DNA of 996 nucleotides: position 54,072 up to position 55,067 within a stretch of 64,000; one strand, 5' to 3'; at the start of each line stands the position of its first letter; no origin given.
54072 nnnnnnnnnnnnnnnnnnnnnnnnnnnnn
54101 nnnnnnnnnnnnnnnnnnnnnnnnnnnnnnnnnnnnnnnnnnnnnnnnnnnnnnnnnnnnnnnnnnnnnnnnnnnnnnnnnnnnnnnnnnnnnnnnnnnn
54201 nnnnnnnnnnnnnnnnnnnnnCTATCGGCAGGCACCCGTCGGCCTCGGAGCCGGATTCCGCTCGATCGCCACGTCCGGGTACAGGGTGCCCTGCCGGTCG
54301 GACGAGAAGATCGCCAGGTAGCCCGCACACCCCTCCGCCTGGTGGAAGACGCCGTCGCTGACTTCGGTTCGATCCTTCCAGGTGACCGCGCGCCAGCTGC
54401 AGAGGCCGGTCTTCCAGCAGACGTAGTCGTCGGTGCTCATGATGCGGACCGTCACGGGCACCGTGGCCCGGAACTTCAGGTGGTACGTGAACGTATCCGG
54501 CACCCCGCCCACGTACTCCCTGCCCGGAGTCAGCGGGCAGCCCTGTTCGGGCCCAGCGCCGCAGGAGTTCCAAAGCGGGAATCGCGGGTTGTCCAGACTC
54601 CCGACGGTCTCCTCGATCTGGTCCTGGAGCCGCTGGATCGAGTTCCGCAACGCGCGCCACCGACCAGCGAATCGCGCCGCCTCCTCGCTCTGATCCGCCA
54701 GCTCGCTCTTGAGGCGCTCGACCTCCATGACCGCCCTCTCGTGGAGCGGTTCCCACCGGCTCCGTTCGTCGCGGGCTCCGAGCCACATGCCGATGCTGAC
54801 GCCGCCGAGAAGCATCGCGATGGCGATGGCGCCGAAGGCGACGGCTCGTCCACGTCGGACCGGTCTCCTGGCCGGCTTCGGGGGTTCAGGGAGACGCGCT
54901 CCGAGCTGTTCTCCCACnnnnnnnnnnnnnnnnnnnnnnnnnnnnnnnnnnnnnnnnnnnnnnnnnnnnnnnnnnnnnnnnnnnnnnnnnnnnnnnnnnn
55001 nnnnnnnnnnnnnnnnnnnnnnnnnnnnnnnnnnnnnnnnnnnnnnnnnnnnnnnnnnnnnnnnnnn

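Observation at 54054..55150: tRNA-Ser(GCT) followed ~1 kb later by a degenerate copy of its own 3' end: integrase-less mini-island carrying one orphan membrane protein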

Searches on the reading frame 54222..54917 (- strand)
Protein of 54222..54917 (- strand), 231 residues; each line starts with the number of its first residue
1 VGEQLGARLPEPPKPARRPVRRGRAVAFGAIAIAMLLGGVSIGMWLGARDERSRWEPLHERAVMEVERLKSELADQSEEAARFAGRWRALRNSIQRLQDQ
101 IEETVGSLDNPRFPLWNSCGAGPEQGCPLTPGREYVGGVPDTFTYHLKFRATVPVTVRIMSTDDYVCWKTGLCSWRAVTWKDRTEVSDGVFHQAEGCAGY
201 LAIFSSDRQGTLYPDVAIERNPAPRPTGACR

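Call 8: search_protein_families(library=pfam, proteins=[window:54222-54917:-], max_evalue=0.1)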
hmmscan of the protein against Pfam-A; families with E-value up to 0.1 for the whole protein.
window:54222-54917:- (231 aa): 1 family
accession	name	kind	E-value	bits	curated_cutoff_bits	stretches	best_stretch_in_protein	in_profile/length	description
PF23005.1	DUF7032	-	0.0051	17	27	1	67-104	5-42/115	Domain of unknown function (DUF7032)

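Call 9: find_homologous_proteins(query=window:54222-54917:-, max_evalue=0.01)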
Query window:54222-54917:- (231 aa): 108 proteins with E <= 0.01 among 1073 candidates.
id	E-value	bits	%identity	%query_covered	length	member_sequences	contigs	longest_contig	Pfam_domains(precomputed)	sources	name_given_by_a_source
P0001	1.9e-133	461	100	85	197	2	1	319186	-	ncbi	-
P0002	6.3e-70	253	58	86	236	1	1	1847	-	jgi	jgi:hypothetical protein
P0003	2.6e-69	251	53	95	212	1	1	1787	-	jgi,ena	-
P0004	2.8e-69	251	52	96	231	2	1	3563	-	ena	-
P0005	1.2e-68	249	52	79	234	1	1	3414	-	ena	-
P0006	1.4e-68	249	53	94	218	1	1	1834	-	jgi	-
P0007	1.8e-68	249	53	94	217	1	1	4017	-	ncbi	-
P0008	3.7e-68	248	53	93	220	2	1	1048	-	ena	-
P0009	4.4e-68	247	55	94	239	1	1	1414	-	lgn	-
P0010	5.9e-68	247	50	96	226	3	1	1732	-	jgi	jgi:hypothetical protein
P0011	1.1e-66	243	50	92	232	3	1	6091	-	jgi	jgi:hypothetical protein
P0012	1.4e-66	242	49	96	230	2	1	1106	-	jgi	jgi:hypothetical protein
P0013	2.2e-66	242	50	97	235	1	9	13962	-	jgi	jgi:hypothetical protein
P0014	3.6e-66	241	51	94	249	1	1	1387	-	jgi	jgi:hypothetical protein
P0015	6.6e-66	240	54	82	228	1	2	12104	-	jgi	jgi:hypothetical protein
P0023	3.7e-63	231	48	96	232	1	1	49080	-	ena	-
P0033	7.8e-61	224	47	96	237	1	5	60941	-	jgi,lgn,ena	-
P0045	1.7e-58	216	47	94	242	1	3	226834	-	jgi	jgi:hypothetical protein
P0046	1.7e-58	216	44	97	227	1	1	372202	-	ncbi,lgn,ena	-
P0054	1.6e-54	203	49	86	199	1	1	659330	-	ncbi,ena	-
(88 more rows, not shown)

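Call 10: find_encoding_contigs(protein=P0046, flank=5000, max_places=3)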
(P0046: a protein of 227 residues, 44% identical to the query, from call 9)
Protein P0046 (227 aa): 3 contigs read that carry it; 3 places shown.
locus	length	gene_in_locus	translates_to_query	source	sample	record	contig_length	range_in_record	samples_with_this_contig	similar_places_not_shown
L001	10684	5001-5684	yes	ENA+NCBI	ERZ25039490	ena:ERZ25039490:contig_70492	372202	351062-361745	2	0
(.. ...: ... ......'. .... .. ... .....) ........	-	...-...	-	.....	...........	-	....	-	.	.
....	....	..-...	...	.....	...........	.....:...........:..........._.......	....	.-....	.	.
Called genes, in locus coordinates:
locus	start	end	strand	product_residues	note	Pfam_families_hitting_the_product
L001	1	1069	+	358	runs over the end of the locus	PF00586:AIRS, PF02769:AIRS_C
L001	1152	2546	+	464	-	PF13439:Glyco_transf_4 (weak), PF00534:Glycos_transf_1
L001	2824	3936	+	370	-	PF00535:Glycos_transf_2, PF13641:Glyco_tranf_2_3, PF13632:Glyco_trans_2_3 (weak)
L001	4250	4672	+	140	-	PF13860:FlgD_ig (weak)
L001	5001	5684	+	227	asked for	-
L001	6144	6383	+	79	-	-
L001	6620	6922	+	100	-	-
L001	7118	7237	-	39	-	-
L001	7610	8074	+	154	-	PF04542:Sigma70_r2, PF08281:Sigma70_r4_2 (weak)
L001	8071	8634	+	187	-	-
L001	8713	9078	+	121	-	-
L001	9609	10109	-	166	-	PF08327:AHSA1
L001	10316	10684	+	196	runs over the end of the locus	PF04542:Sigma70_r2, PF08281:Sigma70_r4_2, PF04545:Sigma70_r4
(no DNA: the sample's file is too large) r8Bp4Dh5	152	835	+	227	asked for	-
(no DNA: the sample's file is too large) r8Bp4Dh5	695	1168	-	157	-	?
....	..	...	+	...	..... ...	-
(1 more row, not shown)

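Call 11: find_encoding_contigs(protein=P0054, flank=5000, max_places=3)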
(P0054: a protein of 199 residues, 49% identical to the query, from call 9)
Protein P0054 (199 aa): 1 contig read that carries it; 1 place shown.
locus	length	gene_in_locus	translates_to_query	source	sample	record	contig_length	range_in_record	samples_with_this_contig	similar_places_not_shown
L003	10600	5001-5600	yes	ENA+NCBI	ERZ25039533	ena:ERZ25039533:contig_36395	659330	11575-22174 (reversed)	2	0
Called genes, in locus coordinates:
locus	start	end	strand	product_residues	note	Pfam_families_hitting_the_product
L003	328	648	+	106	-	PF08734:GYD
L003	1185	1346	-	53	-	-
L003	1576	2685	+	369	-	PF13384:HTH_23 (weak), PF13518:HTH_28 (weak), PF13551:HTH_29, PF13565:HTH_32, PF13358:DDE_3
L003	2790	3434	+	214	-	PF13404:HTH_AsnC-type (faint), PF01527:HTH_Tnp_1 (faint), PF13384:HTH_23, PF13518:HTH_28, PF13551:HTH_29, PF13565:HTH_32, PF01418:HTH_6 (weak), PF18024:HTH_50 (weak), +3 more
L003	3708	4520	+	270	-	PF01510:Amidase_2, PF01471:PG_binding_1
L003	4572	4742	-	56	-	-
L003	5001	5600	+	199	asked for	-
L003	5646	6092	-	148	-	-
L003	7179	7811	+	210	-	PF01061:ABC2_membrane, PF12698:ABC2_membrane_3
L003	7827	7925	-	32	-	-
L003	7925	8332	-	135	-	PF04542:Sigma70_r2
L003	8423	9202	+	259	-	PF01370:Epimerase (weak), PF04321:RmlD_sub_bind (faint), PF13460:NAD_binding_10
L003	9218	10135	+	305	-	PF01073:3Beta_HSD (weak), PF01370:Epimerase, PF04321:RmlD_sub_bind (weak), PF05368:NmrA (weak), PF13460:NAD_binding_10, PF16363:GDP_Man_Dehyd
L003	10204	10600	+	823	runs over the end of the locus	PF00111:Fer2, PF13085:Fer2_3 (weak), PF01799:Fer2_2, PF20256:MoCoBD_2, PF02738:MoCoBD_1, PF20256:MoCoBD_2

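Call 12: find_encoding_contigs(protein=P0045, flank=5000, max_places=3)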
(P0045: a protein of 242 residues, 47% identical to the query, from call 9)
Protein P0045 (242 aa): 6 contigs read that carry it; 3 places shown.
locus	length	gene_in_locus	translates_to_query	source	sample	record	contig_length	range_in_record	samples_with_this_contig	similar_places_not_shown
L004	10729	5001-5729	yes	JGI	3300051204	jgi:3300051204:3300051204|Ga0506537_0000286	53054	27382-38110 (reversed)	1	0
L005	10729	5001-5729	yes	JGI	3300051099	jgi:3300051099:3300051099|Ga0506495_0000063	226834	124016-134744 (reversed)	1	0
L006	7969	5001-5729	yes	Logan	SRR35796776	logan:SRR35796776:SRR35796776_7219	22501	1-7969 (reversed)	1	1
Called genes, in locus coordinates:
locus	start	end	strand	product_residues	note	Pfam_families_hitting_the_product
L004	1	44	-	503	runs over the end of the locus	PF02661:Fic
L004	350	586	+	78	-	-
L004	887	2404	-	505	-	PF13481:AAA_25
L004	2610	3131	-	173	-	-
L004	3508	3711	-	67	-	-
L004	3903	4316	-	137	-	-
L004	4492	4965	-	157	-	-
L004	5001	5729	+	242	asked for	-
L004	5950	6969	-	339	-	-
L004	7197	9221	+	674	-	PF07676:PD40, PF26549:Tricorn_N, PF26550:Tricorn_2nd, PF07676:PD40, PF26549:Tricorn_N, PF07676:PD40, PF26549:Tricorn_N, PF26550:Tricorn_2nd, +12 more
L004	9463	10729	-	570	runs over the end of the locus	PF00012:HSP70, PF06723:MreB_Mbl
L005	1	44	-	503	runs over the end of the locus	PF02661:Fic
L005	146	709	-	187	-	-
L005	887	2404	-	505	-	PF13481:AAA_25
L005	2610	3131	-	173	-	-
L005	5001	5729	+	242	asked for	-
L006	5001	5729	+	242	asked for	-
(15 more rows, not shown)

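Call 14: find_encoding_contigs(protein=P0001, flank=10000, max_places=3)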
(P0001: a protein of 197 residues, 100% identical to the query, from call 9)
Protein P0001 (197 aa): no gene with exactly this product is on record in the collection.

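Call 15: list_cluster_members(proteins=[P0001, P0046, P0054])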
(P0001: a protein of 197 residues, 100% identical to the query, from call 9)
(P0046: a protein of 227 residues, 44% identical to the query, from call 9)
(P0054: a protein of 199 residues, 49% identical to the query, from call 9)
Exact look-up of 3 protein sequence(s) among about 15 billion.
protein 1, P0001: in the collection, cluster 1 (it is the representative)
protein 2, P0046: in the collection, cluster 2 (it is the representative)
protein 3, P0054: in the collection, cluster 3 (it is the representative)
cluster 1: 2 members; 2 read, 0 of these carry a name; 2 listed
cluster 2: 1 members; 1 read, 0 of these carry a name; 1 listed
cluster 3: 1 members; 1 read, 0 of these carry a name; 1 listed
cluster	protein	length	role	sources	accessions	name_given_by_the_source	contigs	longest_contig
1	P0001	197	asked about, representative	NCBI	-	-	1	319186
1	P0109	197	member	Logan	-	-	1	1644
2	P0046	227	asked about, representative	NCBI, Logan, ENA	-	-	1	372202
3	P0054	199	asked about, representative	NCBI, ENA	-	-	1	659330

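Call 28: find_related_loci(query=window:54222-54917:-, collection=viral_contigs, flank=8000)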
Query window:54222-54917:- (231 aa) in viral_contigs; peptide patterns used: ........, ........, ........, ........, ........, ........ (x = any residue, [..] = any of these).
8 stretches matched a pattern, but none encodes a relative of the query by tblastn (E <= 1e-3).

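Call 40: find_encoding_contigs(protein=P0013, flank=6000, max_places=4)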
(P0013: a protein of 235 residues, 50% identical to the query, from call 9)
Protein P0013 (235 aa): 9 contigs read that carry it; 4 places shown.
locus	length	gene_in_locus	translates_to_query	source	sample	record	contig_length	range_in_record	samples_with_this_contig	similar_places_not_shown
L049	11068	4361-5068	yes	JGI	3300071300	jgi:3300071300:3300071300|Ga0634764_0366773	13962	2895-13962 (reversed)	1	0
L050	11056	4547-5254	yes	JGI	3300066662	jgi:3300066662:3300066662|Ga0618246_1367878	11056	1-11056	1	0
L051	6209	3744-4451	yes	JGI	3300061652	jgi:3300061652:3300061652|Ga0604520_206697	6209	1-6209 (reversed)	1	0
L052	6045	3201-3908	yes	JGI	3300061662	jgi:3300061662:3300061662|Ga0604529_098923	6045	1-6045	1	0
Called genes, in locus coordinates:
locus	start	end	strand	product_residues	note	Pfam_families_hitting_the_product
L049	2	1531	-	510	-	?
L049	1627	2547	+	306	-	-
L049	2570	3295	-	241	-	PF03793:PASTA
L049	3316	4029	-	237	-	-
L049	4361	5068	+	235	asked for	-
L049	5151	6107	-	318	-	-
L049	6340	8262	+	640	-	PF07676:PD40, PF26549:Tricorn_N, PF26550:Tricorn_2nd, PF07676:PD40, PF26549:Tricorn_N, PF07676:PD40, PF26549:Tricorn_N, PF26549:Tricorn_N, +11 more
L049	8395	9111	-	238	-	-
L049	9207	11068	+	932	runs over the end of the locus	PF00211:Guanylate_cyc (faint), PF00931:NB-ARC (weak), PF13191:AAA_16 (weak), PF13401:AAA_22 (weak), PF07719:TPR_2 (faint), PF13374:TPR_10 (faint), PF13424:TPR_12 (weak)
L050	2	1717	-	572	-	?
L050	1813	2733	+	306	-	-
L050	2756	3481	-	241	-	PF03793:PASTA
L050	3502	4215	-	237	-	-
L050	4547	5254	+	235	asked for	-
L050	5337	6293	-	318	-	-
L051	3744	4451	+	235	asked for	-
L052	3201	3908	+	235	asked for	-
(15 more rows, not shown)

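Call 41: find_encoding_contigs(protein=P0023, flank=6000, max_places=2)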
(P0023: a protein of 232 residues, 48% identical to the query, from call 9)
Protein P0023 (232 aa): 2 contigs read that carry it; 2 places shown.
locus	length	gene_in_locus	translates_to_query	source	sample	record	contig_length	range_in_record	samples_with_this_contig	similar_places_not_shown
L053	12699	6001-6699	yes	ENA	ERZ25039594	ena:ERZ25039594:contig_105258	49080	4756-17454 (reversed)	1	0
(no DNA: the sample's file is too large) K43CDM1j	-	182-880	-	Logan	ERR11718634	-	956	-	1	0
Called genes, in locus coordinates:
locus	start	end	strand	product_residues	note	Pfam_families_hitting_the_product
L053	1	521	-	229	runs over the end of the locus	-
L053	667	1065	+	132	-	PF13581:HATPase_c_2, PF02518:HATPase_c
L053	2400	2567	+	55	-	-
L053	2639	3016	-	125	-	-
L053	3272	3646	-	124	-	-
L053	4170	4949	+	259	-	PF04371:PAD_porph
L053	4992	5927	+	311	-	PF13469:Sulfotransfer_3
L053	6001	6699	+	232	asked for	-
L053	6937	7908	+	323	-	PF00672:HAMP (weak), PF07730:HisKA_3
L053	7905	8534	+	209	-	PF00072:Response_reg, PF00196:GerE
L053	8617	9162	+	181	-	-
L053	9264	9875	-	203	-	-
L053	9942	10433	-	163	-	PF04542:Sigma70_r2, PF08281:Sigma70_r4_2, PF04545:Sigma70_r4 (weak)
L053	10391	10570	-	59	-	-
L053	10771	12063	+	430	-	PF04932:Wzy_C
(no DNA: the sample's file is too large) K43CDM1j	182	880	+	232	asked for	-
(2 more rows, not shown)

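Call 42: find_encoding_contigs(protein=P0033, flank=6000, max_places=2)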
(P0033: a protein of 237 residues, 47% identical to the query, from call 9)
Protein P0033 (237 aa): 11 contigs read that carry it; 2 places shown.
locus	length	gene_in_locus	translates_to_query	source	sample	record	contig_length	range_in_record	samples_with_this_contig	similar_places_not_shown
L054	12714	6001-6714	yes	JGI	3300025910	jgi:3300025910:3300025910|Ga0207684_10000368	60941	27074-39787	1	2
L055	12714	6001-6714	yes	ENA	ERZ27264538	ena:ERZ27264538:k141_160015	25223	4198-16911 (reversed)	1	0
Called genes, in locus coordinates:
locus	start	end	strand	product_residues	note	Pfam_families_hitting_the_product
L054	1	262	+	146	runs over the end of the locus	-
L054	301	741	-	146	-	-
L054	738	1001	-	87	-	-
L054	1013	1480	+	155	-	-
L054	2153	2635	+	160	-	-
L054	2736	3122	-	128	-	-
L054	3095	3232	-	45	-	-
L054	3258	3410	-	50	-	-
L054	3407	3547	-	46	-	-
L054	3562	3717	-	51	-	-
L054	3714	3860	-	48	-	-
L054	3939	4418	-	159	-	-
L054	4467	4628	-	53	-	-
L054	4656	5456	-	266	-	-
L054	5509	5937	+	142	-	PF00932:LTD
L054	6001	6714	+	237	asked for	-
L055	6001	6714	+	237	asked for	-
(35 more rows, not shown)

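Call 43: predict_structure(alignment_id=A1)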
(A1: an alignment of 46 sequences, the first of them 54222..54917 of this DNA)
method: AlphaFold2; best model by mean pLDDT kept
length: 231 residues; sequences in the alignment: 46
mean_pLDDT: 78.7   pTM: 0.53
mean pLDDT of the five models: 78.7, 78.3, 77.8, 75.8, 72.0
residues with pLDDT >= 90: 77; 70-90: 79; 50-70: 65; < 50: 10
segments of 3 or more residues with pLDDT < 50: 1-6
pLDDT, mean of each block of 10 residues (from residue 1): 49 65 58 64 51 74 87 85 88 84 68 61 86 91 87 97 95 97 96 77 96 87 70 56
secondary structure, 60 per line:
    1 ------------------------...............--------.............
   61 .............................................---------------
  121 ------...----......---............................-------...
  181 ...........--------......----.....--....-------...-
elements in order: H25-39 H48-105 E127-129 E134-139 E143-161 H162-170 E178-191 E200-205 E210-214 E217-220

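Call 65: find_encoding_contigs(protein=P0109, flank=3000, max_places=4)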
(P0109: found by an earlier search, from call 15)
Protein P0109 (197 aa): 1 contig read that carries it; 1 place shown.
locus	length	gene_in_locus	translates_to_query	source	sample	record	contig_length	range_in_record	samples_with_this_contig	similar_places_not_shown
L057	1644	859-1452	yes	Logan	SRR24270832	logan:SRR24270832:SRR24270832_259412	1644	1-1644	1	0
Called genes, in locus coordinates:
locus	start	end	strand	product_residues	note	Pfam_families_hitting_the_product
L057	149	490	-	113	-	-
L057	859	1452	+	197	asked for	-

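Call 66: find_encoding_contigs(protein=P0002, flank=3000, max_places=4)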
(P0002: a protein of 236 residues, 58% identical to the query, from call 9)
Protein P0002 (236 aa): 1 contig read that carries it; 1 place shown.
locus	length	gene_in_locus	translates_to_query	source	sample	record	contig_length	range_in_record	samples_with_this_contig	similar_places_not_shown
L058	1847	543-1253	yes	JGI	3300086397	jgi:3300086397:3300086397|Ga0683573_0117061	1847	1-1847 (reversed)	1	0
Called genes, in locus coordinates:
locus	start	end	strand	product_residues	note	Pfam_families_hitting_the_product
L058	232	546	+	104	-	-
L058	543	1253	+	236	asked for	-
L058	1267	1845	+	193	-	?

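Call 69: search_protein_families(library=phrogs, proteins=[window:54222-54917:-], max_evalue=0.1)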
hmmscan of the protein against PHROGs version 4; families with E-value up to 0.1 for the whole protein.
window:54222-54917:- (231 aa): 0 families

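Call 70: search_protein_families(library=ncbifam, proteins=[window:54222-54917:-], max_evalue=0.1)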
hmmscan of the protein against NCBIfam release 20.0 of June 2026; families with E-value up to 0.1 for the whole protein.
window:54222-54917:- (231 aa): 1 family
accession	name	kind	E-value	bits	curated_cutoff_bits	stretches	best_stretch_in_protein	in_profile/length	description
NF038191.1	V_Cas12k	exception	0.056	11.8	150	1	56-104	185-233/629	type V CRISPR-associated protein Cas12k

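Call 71: search_protein_families(library=padloc, proteins=[window:54222-54917:-], max_evalue=0.1)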
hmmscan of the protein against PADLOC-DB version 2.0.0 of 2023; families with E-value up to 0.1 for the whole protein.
window:54222-54917:- (231 aa): 2 families
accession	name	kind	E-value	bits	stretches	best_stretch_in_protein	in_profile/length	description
PDLC01708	Cas12k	-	0.022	11.3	1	56-103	173-220/623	Cas12k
PDLC01707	Cas12j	-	0.027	10.9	1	56-103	163-210/610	CAS-V-J; effector__SPE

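Call 72: search_dna_similar(query=window:54222-54917:-, collection=plasmids, mode=protein, max_evalue=0.001, max_rows=10)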
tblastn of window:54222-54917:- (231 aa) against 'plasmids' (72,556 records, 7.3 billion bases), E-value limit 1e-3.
No match.

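Call 73: search_dna_similar(query=window:54222-54917:-, collection=phages, mode=protein, max_evalue=0.001, max_rows=10)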
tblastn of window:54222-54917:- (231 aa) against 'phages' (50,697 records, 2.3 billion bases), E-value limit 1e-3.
No match.
